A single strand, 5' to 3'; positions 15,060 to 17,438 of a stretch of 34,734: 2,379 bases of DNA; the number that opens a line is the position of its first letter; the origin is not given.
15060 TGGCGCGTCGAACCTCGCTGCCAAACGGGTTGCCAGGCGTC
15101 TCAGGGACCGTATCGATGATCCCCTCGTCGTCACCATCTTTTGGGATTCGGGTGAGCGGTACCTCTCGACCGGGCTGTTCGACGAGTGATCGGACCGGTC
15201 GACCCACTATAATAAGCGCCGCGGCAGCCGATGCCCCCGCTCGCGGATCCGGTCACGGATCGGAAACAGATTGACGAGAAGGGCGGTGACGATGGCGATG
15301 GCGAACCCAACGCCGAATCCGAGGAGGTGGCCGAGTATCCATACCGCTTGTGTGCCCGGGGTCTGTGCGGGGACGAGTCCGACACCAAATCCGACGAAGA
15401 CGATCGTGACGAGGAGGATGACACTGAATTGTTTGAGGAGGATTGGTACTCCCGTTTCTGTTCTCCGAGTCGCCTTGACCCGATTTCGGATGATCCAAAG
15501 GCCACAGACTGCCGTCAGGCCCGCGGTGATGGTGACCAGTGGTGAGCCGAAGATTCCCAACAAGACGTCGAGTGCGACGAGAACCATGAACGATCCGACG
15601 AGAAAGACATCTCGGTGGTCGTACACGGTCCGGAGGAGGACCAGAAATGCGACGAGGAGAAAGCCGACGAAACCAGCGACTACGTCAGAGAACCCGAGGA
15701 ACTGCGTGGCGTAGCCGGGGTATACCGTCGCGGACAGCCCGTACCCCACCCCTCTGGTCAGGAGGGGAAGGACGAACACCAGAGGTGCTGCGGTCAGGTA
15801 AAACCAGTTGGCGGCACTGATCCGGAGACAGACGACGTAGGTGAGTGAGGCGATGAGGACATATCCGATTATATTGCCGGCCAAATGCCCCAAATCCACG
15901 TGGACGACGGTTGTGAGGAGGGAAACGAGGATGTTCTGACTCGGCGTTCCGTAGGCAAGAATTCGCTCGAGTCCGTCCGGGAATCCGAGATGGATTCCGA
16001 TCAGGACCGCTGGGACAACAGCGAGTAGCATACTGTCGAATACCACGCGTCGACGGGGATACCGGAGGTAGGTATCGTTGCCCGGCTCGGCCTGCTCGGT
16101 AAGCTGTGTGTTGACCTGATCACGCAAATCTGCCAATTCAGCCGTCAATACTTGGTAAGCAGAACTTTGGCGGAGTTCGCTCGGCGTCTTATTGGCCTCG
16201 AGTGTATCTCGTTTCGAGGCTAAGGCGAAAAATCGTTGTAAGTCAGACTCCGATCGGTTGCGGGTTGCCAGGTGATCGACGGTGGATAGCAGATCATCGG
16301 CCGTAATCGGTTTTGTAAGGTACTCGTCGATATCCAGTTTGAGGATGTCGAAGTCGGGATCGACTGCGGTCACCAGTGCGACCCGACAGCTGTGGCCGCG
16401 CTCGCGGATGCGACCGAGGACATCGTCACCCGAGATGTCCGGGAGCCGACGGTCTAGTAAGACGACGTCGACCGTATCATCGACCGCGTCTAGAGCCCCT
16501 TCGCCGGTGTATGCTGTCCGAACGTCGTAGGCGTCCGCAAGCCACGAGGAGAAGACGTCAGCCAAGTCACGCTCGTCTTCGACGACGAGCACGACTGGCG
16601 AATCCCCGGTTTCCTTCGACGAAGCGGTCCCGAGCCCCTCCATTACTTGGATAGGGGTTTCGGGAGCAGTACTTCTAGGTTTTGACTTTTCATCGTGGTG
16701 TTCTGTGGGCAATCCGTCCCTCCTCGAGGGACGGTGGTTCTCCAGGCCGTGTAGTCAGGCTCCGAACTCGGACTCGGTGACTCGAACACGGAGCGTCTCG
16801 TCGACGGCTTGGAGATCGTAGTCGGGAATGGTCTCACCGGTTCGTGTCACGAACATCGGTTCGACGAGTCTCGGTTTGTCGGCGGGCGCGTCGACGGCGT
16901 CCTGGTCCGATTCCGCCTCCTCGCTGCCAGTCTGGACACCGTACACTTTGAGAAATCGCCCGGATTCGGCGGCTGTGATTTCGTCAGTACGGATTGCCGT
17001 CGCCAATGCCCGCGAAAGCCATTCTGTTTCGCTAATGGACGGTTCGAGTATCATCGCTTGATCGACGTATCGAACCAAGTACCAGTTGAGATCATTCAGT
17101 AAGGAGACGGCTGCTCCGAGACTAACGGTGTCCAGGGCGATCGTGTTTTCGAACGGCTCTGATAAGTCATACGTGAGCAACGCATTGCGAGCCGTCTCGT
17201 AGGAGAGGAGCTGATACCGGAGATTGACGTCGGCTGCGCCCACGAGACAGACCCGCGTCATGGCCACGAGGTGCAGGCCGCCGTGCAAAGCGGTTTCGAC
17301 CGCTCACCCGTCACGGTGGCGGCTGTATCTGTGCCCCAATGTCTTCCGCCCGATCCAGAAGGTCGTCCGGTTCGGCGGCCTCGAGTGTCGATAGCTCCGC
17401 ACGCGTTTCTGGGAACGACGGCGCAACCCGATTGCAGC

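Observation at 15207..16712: Response-regulator receiver + HalX fused to a rhomboid-like polytopic membrane domain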

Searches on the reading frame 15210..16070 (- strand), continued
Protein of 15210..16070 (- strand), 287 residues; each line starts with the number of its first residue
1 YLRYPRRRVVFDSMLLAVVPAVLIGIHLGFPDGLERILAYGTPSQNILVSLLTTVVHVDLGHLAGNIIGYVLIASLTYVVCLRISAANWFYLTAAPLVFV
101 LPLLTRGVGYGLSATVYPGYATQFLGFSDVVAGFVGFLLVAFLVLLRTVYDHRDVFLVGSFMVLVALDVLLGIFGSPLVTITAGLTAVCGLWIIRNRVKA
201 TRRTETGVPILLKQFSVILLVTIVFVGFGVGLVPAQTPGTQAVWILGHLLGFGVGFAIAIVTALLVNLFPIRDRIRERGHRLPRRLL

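Call 45: fold_search(model_id=the predicted structure, library=pdb)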
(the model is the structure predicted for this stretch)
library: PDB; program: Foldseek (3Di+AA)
matches with E <= 10: 190; with E <= 0.001: 0
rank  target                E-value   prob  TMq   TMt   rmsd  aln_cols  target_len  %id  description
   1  4qnz_A                4.1e-02  1.00  0.36  0.53   8.6       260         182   13  Crystal structure of rhomboid intramembrane protease GlpG F146I in complex with peptide derived inhibitor Ac-FATA-cmk (released 2014-09-24)
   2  4qo0_A                6.4e-02  1.00  0.35  0.51   9.9       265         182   13  Crystal structure of rhomboid intramembrane protease GlpG in complex with peptide derived inhibitor Ac-FATA-cmk (released 2014-09-24)
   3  8ab5_A                1.2e-01  1.00  0.37  0.55  12.2       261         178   12  Structure of E. coli GlpG in complex with peptide derived inhibitor Ac-VRHA-conh-[4-(4-butyl)-phenoxy-1-phenyl-2-butyl (released 2023-10-25)
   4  2ic8                  1.2e-01  0.99  0.35  0.51  13.4       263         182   12  Crystal structure of GlpG (released 2006-10-17)
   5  3txt                  1.2e-01  0.98  0.33  0.48  12.0       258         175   13  Crystal structure of GlpG in complex with inhibitor DFP (released 2011-12-07)
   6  2xov                  1.2e-01  0.98  0.33  0.48  13.5       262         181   12  Crystal Structure of E.coli rhomboid protease GlpG, native enzyme (released 2010-10-13)
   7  3odj                  1.4e-01  0.98  0.31  0.50   9.7       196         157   14  Crystal structure of H. influenzae rhomboid GlpG with disordered loop 4, helix 5 and loop 5 (released 2011-02-23)
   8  5f5k_A                1.5e-01  1.00  0.38  0.58   8.5       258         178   14  E.Coli GlpG Y205F mutant complexed with aldehyde inhibitor in DMPC/CHAPSO bicelle (released 2016-02-10)
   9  2irv_B                1.6e-01  0.99  0.36  0.53  13.5       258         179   13  Crystal structure of GlpG, a rhomboid intramembrane serine protease (released 2006-10-31)
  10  6pj7_A                1.7e-01  1.00  0.38  0.57   8.5       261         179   13  Time-resolved structural snapshot of proteolysis by GlpG inside the membrane (released 2019-10-02)
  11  2xtu                  1.8e-01  0.98  0.36  0.52   8.6       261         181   14  Structure of E.coli rhomboid protease GlpG active site mutant, S201T in trigonal crystal form (released 2011-02-02)
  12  2xtv                  1.9e-01  0.97  0.34  0.50  12.2       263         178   12  Structure of E.coli rhomboid protease GlpG, active site mutant, S201T, orthorhombic crystal form (released 2011-02-02)
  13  5f5j_A                2.1e-01  0.99  0.37  0.56   8.7       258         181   14  E.coli GlpG Y205F mutant complexed with aldehyde inhibitor in DMPC/CHAPSO bicelle (released 2016-02-10)
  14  2xow                  2.1e-01  0.99  0.37  0.55   9.4       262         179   12  Structure of GlpG in complex with a mechanism-based isocoumarin inhibitor (released 2010-10-13)
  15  6pja_A                2.2e-01  0.99  0.38  0.58   8.5       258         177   13  Time-resolved structural snapshot of proteolysis by GlpG inside the membrane (released 2019-10-02)
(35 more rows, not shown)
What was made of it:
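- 15267..16055 (-): Eight-helix rhomboid-superfamily membrane domain, residues 220-482. Foldseek top 33 matches are GlpG (call 45).
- The Foldseek top 33 matches are all GlpG, with probability 0.90-1.00 and target-normalised TM-score 0.47-0.58 (call 45). Foldseek E-values are weak (0.04-0.6) and RMSDs are large because of the inserted helices (call 45). Foldseek E-values are above 0.01 (call 45).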

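Call 56: search_protein_families(library=ncbifam, proteins=[P0010, P0152, P0158, P0012, P0016, P0153, P0155, P0157, P0014, P0003], max_evalue=1)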
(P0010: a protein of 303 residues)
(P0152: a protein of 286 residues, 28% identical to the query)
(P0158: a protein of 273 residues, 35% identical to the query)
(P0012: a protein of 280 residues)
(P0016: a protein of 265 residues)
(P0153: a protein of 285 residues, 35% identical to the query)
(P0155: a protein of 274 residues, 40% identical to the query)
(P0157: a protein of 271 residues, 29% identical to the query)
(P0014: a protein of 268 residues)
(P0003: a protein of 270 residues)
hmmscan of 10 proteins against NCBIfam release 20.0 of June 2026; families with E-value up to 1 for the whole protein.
P0010 (303 aa): 1 family
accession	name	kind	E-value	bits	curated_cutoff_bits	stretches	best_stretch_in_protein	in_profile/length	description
TIGR03902.1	rhom_GG_sort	equivalog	9.2e-05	22.4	84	1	63-187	17-123/154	rhombosortase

P0152 (286 aa): 1 family
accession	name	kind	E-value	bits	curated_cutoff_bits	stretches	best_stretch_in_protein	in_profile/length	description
TIGR03902.1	rhom_GG_sort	equivalog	0.002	18.1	84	1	38-152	3-108/154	rhombosortase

P0158 (273 aa): 2 families
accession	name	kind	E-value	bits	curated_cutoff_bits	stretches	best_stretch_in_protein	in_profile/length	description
TIGR03902.1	rhom_GG_sort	equivalog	1.9e-06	27.9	84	1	46-171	14-121/154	rhombosortase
TIGR04265.1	bac_cardiolipin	equivalog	0.24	10.3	290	1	68-116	8-55/483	cardiolipin synthase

P0012 (280 aa): 0 families

P0016 (265 aa): 1 family
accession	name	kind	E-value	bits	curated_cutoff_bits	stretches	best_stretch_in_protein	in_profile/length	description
TIGR03902.1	rhom_GG_sort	equivalog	0.00076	19.5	84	2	52-165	20-117/154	rhombosortase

P0153 (285 aa): 1 family
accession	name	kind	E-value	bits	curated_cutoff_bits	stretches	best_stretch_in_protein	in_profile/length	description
TIGR03902.1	rhom_GG_sort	equivalog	0.0014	18.6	84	1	63-201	18-138/154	rhombosortase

P0155 (274 aa): 1 family
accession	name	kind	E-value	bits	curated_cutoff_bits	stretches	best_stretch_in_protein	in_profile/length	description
TIGR03902.1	rhom_GG_sort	equivalog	0.00018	21.5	84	1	52-190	18-138/154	rhombosortase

P0157 (271 aa): 2 families
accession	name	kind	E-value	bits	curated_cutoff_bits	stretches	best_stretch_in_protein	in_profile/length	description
TIGR03902.1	rhom_GG_sort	equivalog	0.0079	16.2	84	1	48-174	16-124/154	rhombosortase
TIGR03485.1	cas_csx13_N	hypoth_equivalog_domain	0.092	11.5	80.85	1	72-113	189-226/316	type I-MYXAN CRISPR-associated Cas8a1/Cmx1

P0014 (268 aa): 1 family
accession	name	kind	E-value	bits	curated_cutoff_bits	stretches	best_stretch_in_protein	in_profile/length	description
TIGR03902.1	rhom_GG_sort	equivalog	0.0041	17.1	84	1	49-163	19-117/154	rhombosortase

P0003 (270 aa): 0 families
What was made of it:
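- On Rhombosortase (TIGR03902): Family members score 16-28 bits (call 56).
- Closest known: Rhombosortase. Different: Scores of 16-28 bits (members scanned singly) fall far below the 84-bit cut-off (call 56).
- Tried and rejected: Rhombosortase membership was considered and rejected (call 56).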

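Call 62: find_encoding_contigs(protein=P0154, flank=8000, max_places=2)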
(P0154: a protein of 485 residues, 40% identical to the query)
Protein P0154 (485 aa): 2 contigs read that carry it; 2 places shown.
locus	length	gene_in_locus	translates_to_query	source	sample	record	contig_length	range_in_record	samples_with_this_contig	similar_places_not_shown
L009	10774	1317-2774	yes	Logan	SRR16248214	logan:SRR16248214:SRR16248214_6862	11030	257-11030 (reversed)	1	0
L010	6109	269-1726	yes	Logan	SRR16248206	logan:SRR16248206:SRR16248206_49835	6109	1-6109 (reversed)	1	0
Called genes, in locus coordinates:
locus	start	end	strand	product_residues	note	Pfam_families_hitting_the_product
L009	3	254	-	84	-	?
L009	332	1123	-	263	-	PF00378:ECH_1, PF16113:ECH_2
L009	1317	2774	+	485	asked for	PF00072:Response_reg, PF08663:HalX (weak)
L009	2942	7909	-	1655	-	PF00801:PKD, PF18911:PKD_4, PF00801:PKD, PF18911:PKD_4, PF15780:ASH (weak), PF22073:Cep192_D4 (weak), PF00801:PKD, PF18911:PKD_4, +11 more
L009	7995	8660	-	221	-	-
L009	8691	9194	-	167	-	-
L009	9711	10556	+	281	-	-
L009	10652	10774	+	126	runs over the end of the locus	?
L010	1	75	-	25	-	?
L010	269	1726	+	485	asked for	PF00072:Response_reg, PF08663:HalX (weak)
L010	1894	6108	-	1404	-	?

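Call 63: find_encoding_contigs(protein=P0008, flank=8000, max_places=3)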
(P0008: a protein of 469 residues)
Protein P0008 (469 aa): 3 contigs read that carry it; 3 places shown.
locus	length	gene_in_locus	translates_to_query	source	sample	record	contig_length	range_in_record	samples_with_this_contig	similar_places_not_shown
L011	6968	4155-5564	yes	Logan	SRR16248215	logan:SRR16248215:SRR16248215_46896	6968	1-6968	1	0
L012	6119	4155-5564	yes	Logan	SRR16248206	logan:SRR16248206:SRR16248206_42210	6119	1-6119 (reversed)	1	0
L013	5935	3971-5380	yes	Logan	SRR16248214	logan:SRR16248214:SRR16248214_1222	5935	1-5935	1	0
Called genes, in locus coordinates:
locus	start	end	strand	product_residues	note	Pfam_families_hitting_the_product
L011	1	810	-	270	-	?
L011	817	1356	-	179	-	-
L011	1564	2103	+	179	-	-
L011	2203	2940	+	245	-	PF24035:DUF7344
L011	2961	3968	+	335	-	-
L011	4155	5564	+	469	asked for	PF00072:Response_reg, PF08663:HalX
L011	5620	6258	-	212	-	PF01694:Rhomboid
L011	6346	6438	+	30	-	-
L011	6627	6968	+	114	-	?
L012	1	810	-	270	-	?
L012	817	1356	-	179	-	-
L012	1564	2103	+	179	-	-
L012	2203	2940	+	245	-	PF24035:DUF7344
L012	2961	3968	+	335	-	-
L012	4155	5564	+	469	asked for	PF00072:Response_reg, PF08663:HalX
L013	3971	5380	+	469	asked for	PF00072:Response_reg, PF08663:HalX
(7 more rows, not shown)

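Call 64: find_encoding_contigs(protein=P0005, flank=8000, max_places=2)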
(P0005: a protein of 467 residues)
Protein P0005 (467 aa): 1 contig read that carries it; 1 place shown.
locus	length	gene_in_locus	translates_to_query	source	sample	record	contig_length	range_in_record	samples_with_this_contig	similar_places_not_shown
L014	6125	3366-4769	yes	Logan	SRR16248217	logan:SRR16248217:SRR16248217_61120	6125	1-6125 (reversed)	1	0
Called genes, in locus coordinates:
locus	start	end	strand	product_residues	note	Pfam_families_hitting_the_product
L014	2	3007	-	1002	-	?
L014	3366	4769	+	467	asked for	PF00072:Response_reg, PF08663:HalX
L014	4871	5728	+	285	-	PF06745:ATPase (faint), PF23442:DUF7125 (faint)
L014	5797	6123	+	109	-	?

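Call 72: find_encoding_contigs(protein=P0155, flank=6000, max_places=2)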
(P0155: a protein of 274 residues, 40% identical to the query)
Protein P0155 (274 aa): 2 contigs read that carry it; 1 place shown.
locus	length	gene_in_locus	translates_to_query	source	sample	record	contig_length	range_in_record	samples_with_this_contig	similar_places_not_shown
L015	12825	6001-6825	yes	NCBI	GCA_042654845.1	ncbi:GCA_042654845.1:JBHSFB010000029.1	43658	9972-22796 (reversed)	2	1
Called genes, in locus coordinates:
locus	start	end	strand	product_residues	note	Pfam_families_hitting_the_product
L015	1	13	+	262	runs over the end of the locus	PF02633:Creatininase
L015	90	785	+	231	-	PF00484:Pro_CA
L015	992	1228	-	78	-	PF18545:HalOD1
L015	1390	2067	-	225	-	PF15915:BAT, PF04967:HTH_10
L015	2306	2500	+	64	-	PF00313:CSD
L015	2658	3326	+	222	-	PF01987:AIM24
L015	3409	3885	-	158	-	-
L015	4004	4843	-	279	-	PF00248:Aldo_ket_red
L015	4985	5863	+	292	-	-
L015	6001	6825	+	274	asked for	-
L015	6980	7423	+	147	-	-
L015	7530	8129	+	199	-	PF04307:YdjM (faint)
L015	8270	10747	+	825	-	PF00672:HAMP, PF06103:DUF948 (faint), PF00015:MCPsignal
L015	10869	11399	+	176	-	PF00252:Ribosomal_L16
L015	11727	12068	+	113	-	PF00903:Glyoxalase, PF18029:Glyoxalase_6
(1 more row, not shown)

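Call 73: find_encoding_contigs(protein=P0162, flank=6000, max_places=2)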
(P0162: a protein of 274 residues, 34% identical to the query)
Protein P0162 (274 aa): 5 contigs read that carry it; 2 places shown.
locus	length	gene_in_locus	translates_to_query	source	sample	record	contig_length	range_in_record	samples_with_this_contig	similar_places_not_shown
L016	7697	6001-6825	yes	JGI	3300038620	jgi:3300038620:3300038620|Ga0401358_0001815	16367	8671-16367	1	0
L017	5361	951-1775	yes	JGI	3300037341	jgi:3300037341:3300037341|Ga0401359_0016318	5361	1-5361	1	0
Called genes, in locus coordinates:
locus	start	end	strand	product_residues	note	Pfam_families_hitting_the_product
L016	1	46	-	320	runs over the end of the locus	PF20030:bpMoxR (weak), PF00158:Sigma54_activat (faint), PF05496:RuvB_N (faint), PF00004:AAA (weak), PF07726:AAA_3, PF07728:AAA_5, PF17863:AAA_lid_2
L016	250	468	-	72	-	-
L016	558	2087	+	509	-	PF07728:AAA_5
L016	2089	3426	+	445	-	-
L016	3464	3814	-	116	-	PF18480:DUF5615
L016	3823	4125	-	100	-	PF04255:DUF433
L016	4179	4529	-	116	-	PF24458:DUF7573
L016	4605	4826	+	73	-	PF26067:DUF8024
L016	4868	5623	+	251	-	-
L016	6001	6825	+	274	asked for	-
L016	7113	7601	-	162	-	PF11376:DUF3179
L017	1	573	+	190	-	?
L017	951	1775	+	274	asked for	-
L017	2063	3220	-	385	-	PF11376:DUF3179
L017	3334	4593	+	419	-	PF00082:Peptidase_S8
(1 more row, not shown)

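Call 74: find_encoding_contigs(protein=P0157, flank=6000, max_places=2)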
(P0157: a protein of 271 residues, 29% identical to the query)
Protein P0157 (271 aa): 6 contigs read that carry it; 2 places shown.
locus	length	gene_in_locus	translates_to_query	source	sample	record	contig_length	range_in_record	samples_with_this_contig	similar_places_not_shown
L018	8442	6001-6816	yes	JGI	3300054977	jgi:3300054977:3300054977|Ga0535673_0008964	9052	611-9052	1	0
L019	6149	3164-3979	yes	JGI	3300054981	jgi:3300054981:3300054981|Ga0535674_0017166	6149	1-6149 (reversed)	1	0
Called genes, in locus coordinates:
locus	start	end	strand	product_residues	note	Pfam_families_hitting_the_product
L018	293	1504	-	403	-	-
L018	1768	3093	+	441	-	-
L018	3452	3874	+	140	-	-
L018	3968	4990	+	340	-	PF13191:AAA_16, PF00004:AAA (weak), PF13401:AAA_22, PF22703:Cdc6_lid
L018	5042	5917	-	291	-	-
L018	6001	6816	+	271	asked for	-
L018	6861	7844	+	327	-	-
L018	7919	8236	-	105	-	-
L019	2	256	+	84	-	?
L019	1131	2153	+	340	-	PF13191:AAA_16, PF00004:AAA (weak), PF13401:AAA_22, PF22703:Cdc6_lid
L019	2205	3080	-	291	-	-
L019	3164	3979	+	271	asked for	-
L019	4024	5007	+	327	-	-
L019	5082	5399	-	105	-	-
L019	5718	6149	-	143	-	?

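Call 86: search_protein_families(library=pfam, proteins=[L011:5620-6258:-, P0002, P0154, P0004, P0005, P0008, L003:7446-8852:+, L004:4250-5653:+], max_evalue=10)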
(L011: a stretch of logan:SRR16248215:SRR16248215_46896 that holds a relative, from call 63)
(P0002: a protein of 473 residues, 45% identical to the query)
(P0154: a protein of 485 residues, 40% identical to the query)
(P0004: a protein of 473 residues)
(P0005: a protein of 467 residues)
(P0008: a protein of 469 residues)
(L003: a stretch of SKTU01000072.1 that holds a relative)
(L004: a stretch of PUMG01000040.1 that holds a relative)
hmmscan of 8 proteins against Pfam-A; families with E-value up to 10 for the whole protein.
L011:5620-6258:- (212 aa): 4 families
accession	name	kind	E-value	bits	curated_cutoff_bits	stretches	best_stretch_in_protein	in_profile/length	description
PF01694.28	Rhomboid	-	4.2e-19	69.6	22.6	1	45-193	3-138/143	Rhomboid domain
PF08551.15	DUF1751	-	0.01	16.9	22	1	43-110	5-72/99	Eukaryotic integral membrane protein (DUF1751)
PF06196.17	DUF997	-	0.19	12.2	26.3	1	119-171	10-61/77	Protein of unknown function (DUF997)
PF19683.4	DUF6185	-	6.3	5.2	25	1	45-180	280-419/825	Family of unknown function (DUF6185)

P0002 (473 aa): 2 families
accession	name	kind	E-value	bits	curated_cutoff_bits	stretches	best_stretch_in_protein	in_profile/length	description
PF00072.30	Response_reg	-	1.4e-17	64.3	30.2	1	13-117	1-110/111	Response regulator receiver domain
PF08663.15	HalX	-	2.3e-13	50.8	23.2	1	123-178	2-57/68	HalX domain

P0154 (485 aa): 2 families
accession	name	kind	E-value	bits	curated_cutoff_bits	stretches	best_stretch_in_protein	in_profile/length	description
PF00072.30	Response_reg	-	9.5e-16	58.4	30.2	1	25-129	1-110/111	Response regulator receiver domain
PF08663.15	HalX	-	3.9e-07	30.8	23.2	1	135-190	2-57/68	HalX domain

P0004 (473 aa): 4 families
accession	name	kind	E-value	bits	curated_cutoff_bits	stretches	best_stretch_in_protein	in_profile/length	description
PF00072.30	Response_reg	-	1.2e-16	61.3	30.2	1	14-118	1-110/111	Response regulator receiver domain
PF08663.15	HalX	-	3.6e-08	34.1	23.2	1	123-179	1-57/68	HalX domain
PF23198.2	PDE8A_N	-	0.073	13.4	29.6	1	33-90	33-92/147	PDE8A-like, N-terminal domain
PF11992.13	TgpA_N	-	1.5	8.2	30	1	258-422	21-183/333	TgpA N-terminal domain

P0005 (467 aa): 4 families
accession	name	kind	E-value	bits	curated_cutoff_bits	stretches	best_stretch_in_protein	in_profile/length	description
PF00072.30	Response_reg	-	4.3e-19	69.2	30.2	1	9-113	1-110/111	Response regulator receiver domain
PF08663.15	HalX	-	2.6e-13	50.6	23.2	1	119-170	2-53/68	HalX domain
PF01694.28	Rhomboid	-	0.00038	21.1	22.6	2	230-359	5-128/143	Rhomboid domain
PF14256.11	YwiC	-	1.3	9.7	25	1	279-405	9-124/126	YwiC-like protein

P0008 (469 aa): 4 families
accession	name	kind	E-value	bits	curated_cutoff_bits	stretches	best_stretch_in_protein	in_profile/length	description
PF00072.30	Response_reg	-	3.8e-18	66.1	30.2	1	12-116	1-110/111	Response regulator receiver domain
PF08663.15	HalX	-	2.3e-07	31.5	23.2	1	122-177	2-57/68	HalX domain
PF23198.2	PDE8A_N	-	0.12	12.7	29.6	1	27-81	29-85/147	PDE8A-like, N-terminal domain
PF16311.10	TMEM100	-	3.6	7.6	34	1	312-357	66-107/133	Transmembrane protein 100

L003:7446-8852:+ (468 aa): 3 families
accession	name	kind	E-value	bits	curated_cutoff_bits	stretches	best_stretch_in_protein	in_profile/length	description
PF00072.30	Response_reg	-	1.6e-18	67.3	30.2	1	9-113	1-110/111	Response regulator receiver domain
PF08663.15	HalX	-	3.1e-09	37.5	23.2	1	119-177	2-60/68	HalX domain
PF21796.3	Cac1_C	-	0.15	12.6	24.3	1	104-121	29-46/55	Chromatin assembly factor 1 subunit Cac1, C-terminal domain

L004:4250-5653:+ (467 aa): 5 families
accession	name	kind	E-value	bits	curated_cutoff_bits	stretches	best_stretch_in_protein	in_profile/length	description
PF00072.30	Response_reg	-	2e-20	73.4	30.2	1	10-114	1-110/111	Response regulator receiver domain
PF08663.15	HalX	-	5.7e-06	27.1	23.2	1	120-178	2-60/68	HalX domain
PF23198.2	PDE8A_N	-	0.028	14.8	29.6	1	16-87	19-93/147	PDE8A-like, N-terminal domain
PF19726.4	DUF6218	-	0.19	11.8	26.8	1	106-178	65-138/229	Family of unknown function (DUF6218)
PF19629.4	DUF6133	-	6.9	7.3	27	1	381-415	15-51/65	Family of unknown function (DUF6133)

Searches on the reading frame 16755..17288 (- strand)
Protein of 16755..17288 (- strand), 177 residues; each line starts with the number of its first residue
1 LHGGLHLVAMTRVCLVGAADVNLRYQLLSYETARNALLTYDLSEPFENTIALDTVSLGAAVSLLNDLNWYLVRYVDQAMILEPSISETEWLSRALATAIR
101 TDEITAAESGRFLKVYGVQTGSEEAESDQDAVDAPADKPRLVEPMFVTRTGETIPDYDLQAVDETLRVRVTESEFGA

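Call 15: search_protein_families(library=pfam, proteins=[window:16755-17288:-], max_evalue=0.001)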
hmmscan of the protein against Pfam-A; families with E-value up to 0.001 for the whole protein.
window:16755-17288:- (177 aa): 1 family
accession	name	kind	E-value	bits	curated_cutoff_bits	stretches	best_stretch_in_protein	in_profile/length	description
PF19120.5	DUF5804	-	1.8e-53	179.5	26.5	1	11-118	1-108/108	Family of unknown function (DUF5804)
